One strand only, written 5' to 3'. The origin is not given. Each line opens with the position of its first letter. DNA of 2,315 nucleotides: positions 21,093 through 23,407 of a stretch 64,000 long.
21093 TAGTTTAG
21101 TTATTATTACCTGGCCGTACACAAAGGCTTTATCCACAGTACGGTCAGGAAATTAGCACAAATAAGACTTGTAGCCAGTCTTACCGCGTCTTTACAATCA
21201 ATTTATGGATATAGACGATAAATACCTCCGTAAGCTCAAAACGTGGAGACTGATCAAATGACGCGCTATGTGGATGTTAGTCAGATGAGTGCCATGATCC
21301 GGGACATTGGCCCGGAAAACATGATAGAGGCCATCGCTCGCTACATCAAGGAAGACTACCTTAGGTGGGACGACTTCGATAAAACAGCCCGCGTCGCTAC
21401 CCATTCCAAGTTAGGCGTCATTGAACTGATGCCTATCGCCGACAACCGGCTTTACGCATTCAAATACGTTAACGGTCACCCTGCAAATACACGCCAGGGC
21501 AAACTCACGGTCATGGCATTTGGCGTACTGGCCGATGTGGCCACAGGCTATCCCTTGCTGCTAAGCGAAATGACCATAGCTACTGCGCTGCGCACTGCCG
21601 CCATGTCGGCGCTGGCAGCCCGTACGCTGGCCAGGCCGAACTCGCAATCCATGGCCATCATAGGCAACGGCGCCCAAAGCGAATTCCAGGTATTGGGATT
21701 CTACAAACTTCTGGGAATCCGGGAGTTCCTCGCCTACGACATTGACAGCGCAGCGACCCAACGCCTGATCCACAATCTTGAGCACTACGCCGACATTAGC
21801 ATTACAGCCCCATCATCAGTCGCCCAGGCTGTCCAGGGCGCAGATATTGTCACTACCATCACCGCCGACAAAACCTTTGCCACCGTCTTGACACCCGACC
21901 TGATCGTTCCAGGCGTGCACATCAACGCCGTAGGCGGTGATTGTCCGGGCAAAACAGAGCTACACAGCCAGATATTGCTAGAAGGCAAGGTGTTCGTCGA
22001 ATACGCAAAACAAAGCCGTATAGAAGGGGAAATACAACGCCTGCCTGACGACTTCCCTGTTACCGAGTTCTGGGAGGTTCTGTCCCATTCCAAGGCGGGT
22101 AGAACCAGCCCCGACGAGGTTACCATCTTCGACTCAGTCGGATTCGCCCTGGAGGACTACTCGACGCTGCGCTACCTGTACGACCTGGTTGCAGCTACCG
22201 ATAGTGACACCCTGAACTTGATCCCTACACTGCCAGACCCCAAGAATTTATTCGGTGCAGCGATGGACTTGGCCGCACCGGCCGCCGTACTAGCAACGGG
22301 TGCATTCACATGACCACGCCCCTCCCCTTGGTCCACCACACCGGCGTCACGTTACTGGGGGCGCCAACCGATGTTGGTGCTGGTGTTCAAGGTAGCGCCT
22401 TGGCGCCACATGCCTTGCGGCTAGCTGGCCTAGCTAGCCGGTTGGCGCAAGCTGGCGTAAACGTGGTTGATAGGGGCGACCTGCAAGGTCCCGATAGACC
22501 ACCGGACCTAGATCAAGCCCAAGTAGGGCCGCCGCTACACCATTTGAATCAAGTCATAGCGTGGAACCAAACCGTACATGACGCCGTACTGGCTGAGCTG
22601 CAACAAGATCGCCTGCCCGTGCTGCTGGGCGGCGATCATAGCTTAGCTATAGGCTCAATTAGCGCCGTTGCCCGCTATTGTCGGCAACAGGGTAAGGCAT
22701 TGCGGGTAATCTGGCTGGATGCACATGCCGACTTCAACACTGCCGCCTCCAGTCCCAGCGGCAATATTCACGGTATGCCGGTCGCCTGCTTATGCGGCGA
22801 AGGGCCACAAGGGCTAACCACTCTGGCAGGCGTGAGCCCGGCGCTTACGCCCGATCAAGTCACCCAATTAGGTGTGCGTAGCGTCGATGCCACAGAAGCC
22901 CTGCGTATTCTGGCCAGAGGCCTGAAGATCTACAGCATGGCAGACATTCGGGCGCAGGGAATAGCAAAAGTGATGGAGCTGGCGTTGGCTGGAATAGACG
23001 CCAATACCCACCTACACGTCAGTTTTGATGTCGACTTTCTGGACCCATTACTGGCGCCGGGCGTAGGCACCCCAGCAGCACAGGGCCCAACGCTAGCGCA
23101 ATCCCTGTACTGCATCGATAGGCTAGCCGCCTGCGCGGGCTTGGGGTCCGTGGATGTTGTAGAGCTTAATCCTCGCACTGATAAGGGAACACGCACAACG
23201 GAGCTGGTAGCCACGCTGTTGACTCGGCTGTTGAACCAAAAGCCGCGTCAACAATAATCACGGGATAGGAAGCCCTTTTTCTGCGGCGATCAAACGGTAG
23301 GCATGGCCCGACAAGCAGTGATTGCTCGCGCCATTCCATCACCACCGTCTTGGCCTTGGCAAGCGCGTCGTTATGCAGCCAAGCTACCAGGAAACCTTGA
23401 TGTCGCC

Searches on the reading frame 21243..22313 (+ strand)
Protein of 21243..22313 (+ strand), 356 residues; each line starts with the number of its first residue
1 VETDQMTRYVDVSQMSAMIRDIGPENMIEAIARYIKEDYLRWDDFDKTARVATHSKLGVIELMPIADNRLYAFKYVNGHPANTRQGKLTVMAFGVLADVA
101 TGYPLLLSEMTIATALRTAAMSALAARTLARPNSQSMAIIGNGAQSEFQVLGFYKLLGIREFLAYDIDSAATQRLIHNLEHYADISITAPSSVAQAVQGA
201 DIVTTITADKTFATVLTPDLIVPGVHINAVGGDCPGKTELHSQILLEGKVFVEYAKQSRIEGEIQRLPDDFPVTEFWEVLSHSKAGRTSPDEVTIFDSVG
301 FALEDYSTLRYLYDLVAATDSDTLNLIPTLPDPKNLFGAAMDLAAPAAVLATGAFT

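Call 4: search_protein_families(library=pfam, proteins=[window:21243-22313:+], max_evalue=0.01)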
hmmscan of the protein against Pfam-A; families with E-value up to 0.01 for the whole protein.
window:21243-22313:+ (356 aa): 1 family
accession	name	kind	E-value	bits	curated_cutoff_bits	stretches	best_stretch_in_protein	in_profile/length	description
PF02423.21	OCD_Mu_crystall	-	2.4e-104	349.1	24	1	15-317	4-311/314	Ornithine cyclodeaminase/mu-crystallin family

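Call 61: search_protein_families(library=ncbifam, proteins=[window:21243-22313:+], max_evalue=0.00001)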
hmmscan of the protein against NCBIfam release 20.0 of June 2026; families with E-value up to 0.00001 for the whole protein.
window:21243-22313:+ (356 aa): 13 families
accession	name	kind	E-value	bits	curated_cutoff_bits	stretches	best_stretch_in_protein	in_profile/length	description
NF005762.1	PRK07589.1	equivalog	1.8e-159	530.1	350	1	7-339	1-333/334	ornithine cyclodeaminase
TIGR02371.1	ala_DH_arch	equivalog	7.4e-45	153.5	409.15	1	68-315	62-312/325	alanine dehydrogenase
NF004793.0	PRK06141.1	equivalog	1.5e-36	126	322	1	58-315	48-310/314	bifunctional Delta(1)-pyrroline-2-carboxylate/Delta(1)-piperideine-2-carboxylate reductase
NF006379.0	PRK08618.1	equivalog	1.7e-34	119.6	417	1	69-319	62-318/326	ornithine cyclodeaminase family protein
NF006141.0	PRK08291.1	equivalog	1.5e-33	116.1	408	1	70-307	67-310/330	cyclodeaminase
NF045643.1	ImmsucRedBhcD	equivalog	1.2e-29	103.7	500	1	80-310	73-304/321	iminosuccinate reductase BhcD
TIGR02992.1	ectoine_eutC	equivalog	3e-28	98.9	471.65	1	73-307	67-307/326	ectoine utilization protein EutC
NF005603.0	PRK07340.1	equivalog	5.2e-25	88.3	266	1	55-309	48-296/307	delta(1)-pyrroline-2-carboxylate reductase family protein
TIGR03944.1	dehyd_SbnB_fam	equivalog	8.9e-21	74.2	326.9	1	66-322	63-321/327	2,3-diaminopropionate biosynthesis protein SbnB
NF005296.0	PRK06823.1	equivalog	3.8e-18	65.5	438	1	65-308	58-305/315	ornithine cyclodeaminase family protein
NF005011.0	PRK06407.1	subfamily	3.6e-17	62.5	337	1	37-308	28-291/302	ornithine cyclodeaminase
NF045512.1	PyrPipCarbRedLhpI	equivalog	2.6e-14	53.1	400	1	57-310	46-291/298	bifunctional Delta(1)-pyrroline-2-carboxylate/Delta(1)-piperideine-2-carboxylate reductase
NF004848.0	PRK06199.1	subfamily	8.6e-10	38.2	362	1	81-211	102-235/379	tyramine oxidase subunit B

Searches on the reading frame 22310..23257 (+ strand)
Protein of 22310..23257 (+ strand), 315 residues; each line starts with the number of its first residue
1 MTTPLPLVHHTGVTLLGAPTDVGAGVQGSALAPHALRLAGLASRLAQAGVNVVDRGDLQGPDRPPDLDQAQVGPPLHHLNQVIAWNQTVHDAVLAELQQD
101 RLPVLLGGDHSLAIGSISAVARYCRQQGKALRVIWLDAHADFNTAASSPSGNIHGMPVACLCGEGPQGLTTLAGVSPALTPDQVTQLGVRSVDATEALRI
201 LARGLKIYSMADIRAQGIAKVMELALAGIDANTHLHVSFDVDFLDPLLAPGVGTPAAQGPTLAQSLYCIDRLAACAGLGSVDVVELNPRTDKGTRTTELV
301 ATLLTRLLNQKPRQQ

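Call 4: search_protein_families(library=pfam, proteins=[window:22310-23257:+], max_evalue=0.01)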
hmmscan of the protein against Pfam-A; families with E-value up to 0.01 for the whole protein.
window:22310-23257:+ (315 aa): 1 family
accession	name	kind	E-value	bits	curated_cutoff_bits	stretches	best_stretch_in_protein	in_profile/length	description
PF00491.26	Arginase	-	1.3e-66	225.4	22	1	13-306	3-276/280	Arginase family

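Call 61: search_protein_families(library=ncbifam, proteins=[window:22310-23257:+], max_evalue=0.00001)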
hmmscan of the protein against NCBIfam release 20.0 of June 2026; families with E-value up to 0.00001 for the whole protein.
window:22310-23257:+ (315 aa): 5 families
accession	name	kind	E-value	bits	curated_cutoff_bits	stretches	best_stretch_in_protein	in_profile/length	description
TIGR01229.1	rocF_arginase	equivalog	3.3e-71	240.1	227.6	1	15-310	2-297/300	arginase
TIGR01227.1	hutG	equivalog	2.8e-28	99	229.15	1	11-309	35-307/307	formimidoylglutamase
NF002564.0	PRK02190.1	subfamily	1.9e-21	76.5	302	1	77-310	93-300/307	agmatinase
TIGR01230.1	agmatinase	equivalog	6.3e-18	65.4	174.3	1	87-308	80-273/275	agmatinase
NF010347.0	PRK13775.1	equivalog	1.4e-08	34.3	381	0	204-307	220-323/331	formimidoylglutamase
